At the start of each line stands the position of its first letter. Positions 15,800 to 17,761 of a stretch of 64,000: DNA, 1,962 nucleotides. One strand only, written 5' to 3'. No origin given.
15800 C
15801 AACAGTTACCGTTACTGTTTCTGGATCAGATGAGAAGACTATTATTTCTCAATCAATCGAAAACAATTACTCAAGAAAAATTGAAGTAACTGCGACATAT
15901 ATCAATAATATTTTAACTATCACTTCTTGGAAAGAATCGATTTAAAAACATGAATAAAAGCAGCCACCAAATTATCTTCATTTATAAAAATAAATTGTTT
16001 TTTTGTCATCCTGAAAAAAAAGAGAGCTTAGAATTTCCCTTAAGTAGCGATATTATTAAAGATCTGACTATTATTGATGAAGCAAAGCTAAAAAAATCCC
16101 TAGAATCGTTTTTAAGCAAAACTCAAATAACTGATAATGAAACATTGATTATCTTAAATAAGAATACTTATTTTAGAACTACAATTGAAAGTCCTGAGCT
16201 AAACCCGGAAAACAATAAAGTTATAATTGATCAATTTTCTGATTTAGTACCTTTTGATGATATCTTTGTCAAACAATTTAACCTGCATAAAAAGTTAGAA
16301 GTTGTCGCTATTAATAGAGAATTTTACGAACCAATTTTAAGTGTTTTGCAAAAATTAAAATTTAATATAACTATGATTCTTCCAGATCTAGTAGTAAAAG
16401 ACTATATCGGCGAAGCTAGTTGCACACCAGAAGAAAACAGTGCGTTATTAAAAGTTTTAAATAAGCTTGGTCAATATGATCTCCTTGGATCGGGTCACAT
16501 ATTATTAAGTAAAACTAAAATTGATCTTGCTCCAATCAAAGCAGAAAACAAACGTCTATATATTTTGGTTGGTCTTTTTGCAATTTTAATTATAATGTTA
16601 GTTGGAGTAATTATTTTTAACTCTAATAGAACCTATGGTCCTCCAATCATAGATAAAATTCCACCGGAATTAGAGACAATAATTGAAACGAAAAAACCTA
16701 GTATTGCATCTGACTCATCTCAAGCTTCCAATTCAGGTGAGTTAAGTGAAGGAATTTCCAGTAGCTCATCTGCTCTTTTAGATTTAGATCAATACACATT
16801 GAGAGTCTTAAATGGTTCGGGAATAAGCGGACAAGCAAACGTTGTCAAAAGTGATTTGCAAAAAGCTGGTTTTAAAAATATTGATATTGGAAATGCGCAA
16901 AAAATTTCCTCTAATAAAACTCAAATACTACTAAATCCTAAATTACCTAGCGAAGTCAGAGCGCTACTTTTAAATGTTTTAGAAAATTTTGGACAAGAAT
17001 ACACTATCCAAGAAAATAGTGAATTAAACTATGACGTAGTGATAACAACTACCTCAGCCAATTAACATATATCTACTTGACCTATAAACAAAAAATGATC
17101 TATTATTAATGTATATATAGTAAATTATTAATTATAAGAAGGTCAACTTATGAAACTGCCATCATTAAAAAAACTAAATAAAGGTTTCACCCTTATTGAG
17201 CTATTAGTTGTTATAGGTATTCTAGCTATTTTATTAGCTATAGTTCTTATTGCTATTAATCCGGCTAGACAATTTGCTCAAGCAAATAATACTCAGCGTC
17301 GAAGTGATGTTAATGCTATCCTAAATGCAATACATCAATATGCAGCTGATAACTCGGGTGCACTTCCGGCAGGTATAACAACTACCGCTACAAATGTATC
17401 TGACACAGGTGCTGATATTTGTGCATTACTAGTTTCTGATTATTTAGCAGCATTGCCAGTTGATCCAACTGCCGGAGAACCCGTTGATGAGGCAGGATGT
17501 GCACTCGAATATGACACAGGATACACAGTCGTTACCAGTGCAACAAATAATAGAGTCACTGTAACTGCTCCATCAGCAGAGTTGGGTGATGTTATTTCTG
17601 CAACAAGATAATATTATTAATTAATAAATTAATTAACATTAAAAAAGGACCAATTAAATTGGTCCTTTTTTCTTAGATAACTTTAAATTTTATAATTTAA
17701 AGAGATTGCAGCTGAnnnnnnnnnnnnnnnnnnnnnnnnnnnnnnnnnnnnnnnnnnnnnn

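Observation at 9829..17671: Complete type IV pilus operon with an unusually elaborate minor-pilin set, ending in a strong bidirectional terminator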

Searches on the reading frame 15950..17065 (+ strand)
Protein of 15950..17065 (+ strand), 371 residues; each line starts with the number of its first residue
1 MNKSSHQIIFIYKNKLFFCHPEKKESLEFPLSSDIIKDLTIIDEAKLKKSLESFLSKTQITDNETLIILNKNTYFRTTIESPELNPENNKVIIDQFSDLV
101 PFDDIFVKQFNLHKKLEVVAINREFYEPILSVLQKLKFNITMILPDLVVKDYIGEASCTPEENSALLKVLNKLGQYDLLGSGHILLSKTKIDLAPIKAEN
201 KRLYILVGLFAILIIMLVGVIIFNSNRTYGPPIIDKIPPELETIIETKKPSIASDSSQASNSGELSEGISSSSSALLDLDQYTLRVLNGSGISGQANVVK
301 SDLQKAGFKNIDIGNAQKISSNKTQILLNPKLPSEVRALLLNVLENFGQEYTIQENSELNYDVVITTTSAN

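Call 3: search_protein_families(library=pfam, proteins=[window:15950-17065:+], max_evalue=0.1)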
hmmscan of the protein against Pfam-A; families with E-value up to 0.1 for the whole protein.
window:15950-17065:+ (371 aa): 1 family
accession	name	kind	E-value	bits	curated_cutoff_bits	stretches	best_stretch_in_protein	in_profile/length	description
PF13399.11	LytR_C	-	1.4e-08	36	22.2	1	281-338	1-60/86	LytR cell envelope-related transcriptional attenuator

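Call 4: search_protein_families(library=ncbifam, proteins=[window:15950-17065:+], max_evalue=0.1)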
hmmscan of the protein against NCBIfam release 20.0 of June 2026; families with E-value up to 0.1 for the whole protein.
window:15950-17065:+ (371 aa): 2 families
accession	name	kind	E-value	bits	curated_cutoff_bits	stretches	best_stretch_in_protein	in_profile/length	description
NF035953.1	integrity_Cei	equivalog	9.3e-05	22.3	150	1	272-313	71-114/212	envelope integrity protein Cei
NF042931.1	SAG1386_EF1546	equivalog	0.017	15.2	80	1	200-293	28-121/158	SAG1386/EF1546 family surface-associated protein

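Call 20: find_homologous_proteins(query=window:15950-17065:+, max_evalue=0.001)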
Query window:15950-17065:+ (371 aa): 15 proteins with E <= 0.001 among 5901 candidates.
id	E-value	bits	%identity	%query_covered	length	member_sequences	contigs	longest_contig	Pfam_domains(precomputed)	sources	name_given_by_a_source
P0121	3.3e-231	785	100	100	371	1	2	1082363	PF13399.12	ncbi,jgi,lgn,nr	ncbi:MAG: LytR C-terminal domain-containing protein [Pseudomonadales bacterium]|nr:LytR C-terminal d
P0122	2.0e-146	506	66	99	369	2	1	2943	PF13399.12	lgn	-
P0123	1.4e-141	490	63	99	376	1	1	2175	PF13399.12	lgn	-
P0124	7.2e-138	478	62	99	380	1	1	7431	PF13399.12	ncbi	-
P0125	1.5e-137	477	60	99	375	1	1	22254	PF13399.12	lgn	-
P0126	2.2e-136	473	60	99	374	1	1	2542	PF13399.12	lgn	-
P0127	1.1e-118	415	57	99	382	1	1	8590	PF13399.12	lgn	-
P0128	1.9e-85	305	44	98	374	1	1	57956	PF13399.12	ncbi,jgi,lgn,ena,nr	ncbi:MAG: LytR C-terminal domain-containing protein [Candidatus Pacebacteria bacterium]|nr:LytR C-te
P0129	1.7e-84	302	45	98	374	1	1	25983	PF13399.12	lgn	-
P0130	3.3e-55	206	35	99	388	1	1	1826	PF13399.12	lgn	-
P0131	6.2e-15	74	28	98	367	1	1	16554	PF13399.12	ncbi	-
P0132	9.3e-9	53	46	24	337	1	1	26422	PF13399.12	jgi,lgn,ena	-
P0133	3.5e-8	51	34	35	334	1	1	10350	PF13399.12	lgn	-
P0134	4.7e-7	48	44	23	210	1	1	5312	PF13399.12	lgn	-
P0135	1.1e-6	46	55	13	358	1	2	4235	PF13399.12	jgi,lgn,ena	-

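Call 42: predict_structure(alignment_id=A4)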
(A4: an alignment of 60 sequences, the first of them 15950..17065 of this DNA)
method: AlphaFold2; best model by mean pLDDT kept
length: 371 residues; sequences in the alignment: 60
mean_pLDDT: 86.9   pTM: 0.57
mean pLDDT of the five models: 86.9, 86.1, 86.0, 86.0, 85.4
residues with pLDDT >= 90: 264; 70-90: 34; 50-70: 53; < 50: 20
segments of 3 or more residues with pLDDT < 50: 189-194, 268-273
pLDDT, mean of each block of 10 residues (from residue 1): 80 97 92 97 98 95 92 97 93 96 95 96 97 96 96 91 94 92 51 52 90 96 78 62 57 54 50 73 97 95 97 94 95 96 93 96 95 56
secondary structure, 60 per line:
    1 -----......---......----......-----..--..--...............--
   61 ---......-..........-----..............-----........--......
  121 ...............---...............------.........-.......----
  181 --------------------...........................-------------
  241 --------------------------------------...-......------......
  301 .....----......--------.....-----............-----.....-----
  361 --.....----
elements in order: E6-11 E15-20 E25-30 H44-58 E64-69 E74-80 H86-99 E105-112 E115-122 H123-135 E139-145 H146-153 H160-168 H170-176 H201-227 E283-288 H295-305 E310-315 E324-328 H334-345 E351-355 E363-367

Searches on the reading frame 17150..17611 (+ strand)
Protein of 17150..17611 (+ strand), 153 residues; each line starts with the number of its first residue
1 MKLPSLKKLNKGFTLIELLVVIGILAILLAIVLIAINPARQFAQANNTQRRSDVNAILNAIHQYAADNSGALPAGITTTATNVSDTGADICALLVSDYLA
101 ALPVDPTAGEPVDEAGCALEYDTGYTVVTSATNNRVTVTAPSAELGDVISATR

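Call 3: search_protein_families(library=pfam, proteins=[window:17150-17611:+], max_evalue=0.1)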
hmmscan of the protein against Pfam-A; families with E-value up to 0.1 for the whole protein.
window:17150-17611:+ (153 aa): 3 families
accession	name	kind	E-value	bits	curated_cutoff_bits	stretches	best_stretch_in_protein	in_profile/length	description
PF07963.17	N_methyl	-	3.9e-09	36.2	21.2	1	8-33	2-27/27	Prokaryotic N-terminal methylation motif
PF14221.11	DUF4330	-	0.056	14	27.6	1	10-68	11-71/167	Domain of unknown function (DUF4330)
PF11773.13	ComGE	-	0.098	13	25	0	15-52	2-38/82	Competence system putative prepilin ComGE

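Call 4: search_protein_families(library=ncbifam, proteins=[window:17150-17611:+], max_evalue=0.1)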
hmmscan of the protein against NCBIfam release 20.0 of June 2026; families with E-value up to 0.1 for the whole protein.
window:17150-17611:+ (153 aa): 19 families
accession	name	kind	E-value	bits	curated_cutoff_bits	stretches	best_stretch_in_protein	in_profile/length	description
TIGR01710.1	typeII_sec_gspG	equivalog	5.8e-10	39.3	88.85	1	11-107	1-95/134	type II secretion system major pseudopilin GspG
TIGR02532.1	IV_pilin_GFxxxE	domain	2.7e-08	33.3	16.3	1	11-33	2-24/24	prepilin-type N-terminal cleavage/methylation domain-containing protein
TIGR01708.2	typeII_sec_gspH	equivalog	1.4e-07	31.7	80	1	11-66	2-55/169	type II secretion system minor pseudopilin GspH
NF041013.1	T4P_ComGE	equivalog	2.9e-06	27.3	49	1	10-50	3-43/83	competence type IV pilus minor pilin ComGE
NF040999.1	pilin_ComGC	equivalog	7.3e-06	26.1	75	1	11-68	2-57/84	competence type IV pilus major pilin ComGC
NF040982.1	ComGD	equivalog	1.3e-05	25.6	70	1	10-66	1-55/139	competence type IV pilus minor pilin ComGD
NF007862.0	PRK10574.1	equivalog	3.9e-05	23.8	138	1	10-35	4-29/145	prepilin peptidase-dependent pilin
NF041775.1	typeIV_PilA_Myxo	equivalog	5.1e-05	23.3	400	1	5-60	5-58/214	type IV pilin protein PilA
TIGR02596.1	TIGR02596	subfamily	8e-05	22.8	70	1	13-44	1-32/196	Verru_Chthon cassette protein D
NF038303.1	EPS_HpsB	equivalog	0.00074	19.6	150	1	10-51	2-39/211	hormogonium polysaccharide secretion pseudopilin HpsB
NF041002.1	pilin_ComGF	equivalog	0.0012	19.1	80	1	10-61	1-52/139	competence type IV pilus minor pilin ComGF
NF047828.1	T3SSXpsI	equivalog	0.0013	18.8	150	1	11-50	2-42/132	type II secretion system protein XpsI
NF007800.0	PRK10506.1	equivalog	0.0017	18.2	158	1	8-41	6-39/163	prepilin peptidase-dependent protein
TIGR02599.1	TIGR02599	subfamily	0.0034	16.7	256.5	1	12-50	1-42/361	Verru_Chthon cassette protein C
TIGR01707.1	gspI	equivalog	0.0036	17.8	44.35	1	12-40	1-29/101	type II secretion system minor pseudopilin GspI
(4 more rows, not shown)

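Call 48: search_solved_structures(query=window:17150-17611:+, max_evalue=1)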
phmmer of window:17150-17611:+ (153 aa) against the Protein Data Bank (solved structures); distinct sequences matched with E-value up to 1: 18.
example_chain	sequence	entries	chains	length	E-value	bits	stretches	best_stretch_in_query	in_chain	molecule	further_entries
7tgg_A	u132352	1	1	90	2.8e-05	27.7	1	9-69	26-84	Geopilin domain 1 protein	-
9egp_A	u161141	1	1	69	7.5e-05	26.3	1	9-64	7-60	Geopilin domain 1 protein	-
2m7g_A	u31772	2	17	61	0.0032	21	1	13-69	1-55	Geopilin domain 1 protein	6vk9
6xxd_A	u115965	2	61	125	0.0046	20.5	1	13-96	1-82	PilA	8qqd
8pfb_G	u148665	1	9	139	0.0091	19.5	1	13-77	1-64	Type IV pilin PilE1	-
5wda_A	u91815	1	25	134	0.02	18.4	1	13-106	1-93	General secretion pathway protein G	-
9laa_A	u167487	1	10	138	0.022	18.3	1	4-36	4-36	Type IV pilin protein PilA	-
6gv9_A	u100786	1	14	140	0.089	16.3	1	13-47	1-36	Prepilin peptidase-dependent protein D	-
2hi2_A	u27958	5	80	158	0.27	14.8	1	13-75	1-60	Fimbrial protein | PilA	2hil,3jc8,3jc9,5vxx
8p3b_A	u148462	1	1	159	0.27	14.8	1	13-49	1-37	Fimbrial protein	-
5kua_A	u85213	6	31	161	0.28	14.7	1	13-51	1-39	pilin | Neisseria meningitidis PilE variant SB-GATDH | Neisseria meningitidis PilE, SB-DATDH variant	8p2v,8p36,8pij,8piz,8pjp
1rv9_A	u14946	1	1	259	0.37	14.3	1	56-121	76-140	conserved hypothetical protein NMB0706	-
1ay2_A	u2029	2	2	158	0.39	14.3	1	13-49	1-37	TYPE 4 PILIN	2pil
8tum_e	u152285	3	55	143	0.48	14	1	13-87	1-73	Type IV major pilin protein PilA | Pilin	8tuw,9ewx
1oqw_A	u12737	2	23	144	0.49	13.9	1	13-81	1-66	Fimbrial protein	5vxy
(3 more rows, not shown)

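Call 78: find_homologous_proteins(query=window:17150-17611:+, max_evalue=0.001)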
Query window:17150-17611:+ (153 aa): 6938 proteins with E <= 0.001 among 8000 candidates; the best 120 are listed.
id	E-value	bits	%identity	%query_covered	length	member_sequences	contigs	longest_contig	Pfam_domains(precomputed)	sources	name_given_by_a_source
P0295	3.4e-89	314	100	100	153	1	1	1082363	PF07963.18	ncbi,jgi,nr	ncbi:MAG: type II secretion system protein [Pseudomonadales bacterium]|nr:type II secretion system p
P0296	1.1e-79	283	90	100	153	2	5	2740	PF07963.18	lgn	-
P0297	8.3e-78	277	90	100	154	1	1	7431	PF07963.18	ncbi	-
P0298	5.3e-77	275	86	100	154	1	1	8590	PF07963.18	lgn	-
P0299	6.2e-76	271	86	100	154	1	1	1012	PF07963.18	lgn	-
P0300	1.7e-75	270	85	100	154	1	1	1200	PF07963.18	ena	-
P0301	6.1e-75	268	84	100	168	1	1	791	PF07963.18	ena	-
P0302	1.6e-74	267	83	100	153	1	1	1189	PF07963.18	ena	-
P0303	3.5e-74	265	82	100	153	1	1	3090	PF07963.18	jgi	jgi:prepilin-type N-terminal cleavage/methylation domain-containing protein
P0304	3.5e-74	265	85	99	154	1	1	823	PF07963.18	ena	-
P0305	1.7e-71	257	84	99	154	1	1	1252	PF07963.18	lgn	-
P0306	3.8e-69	249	83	97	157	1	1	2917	PF07963.18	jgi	-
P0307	3.2e-68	246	84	93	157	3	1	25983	PF07963.18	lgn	-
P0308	4.5e-64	233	76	97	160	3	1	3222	PF07963.18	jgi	jgi:prepilin-type N-terminal cleavage/methylation domain-containing protein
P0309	2.3e-63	230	76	96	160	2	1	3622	PF07963.18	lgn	-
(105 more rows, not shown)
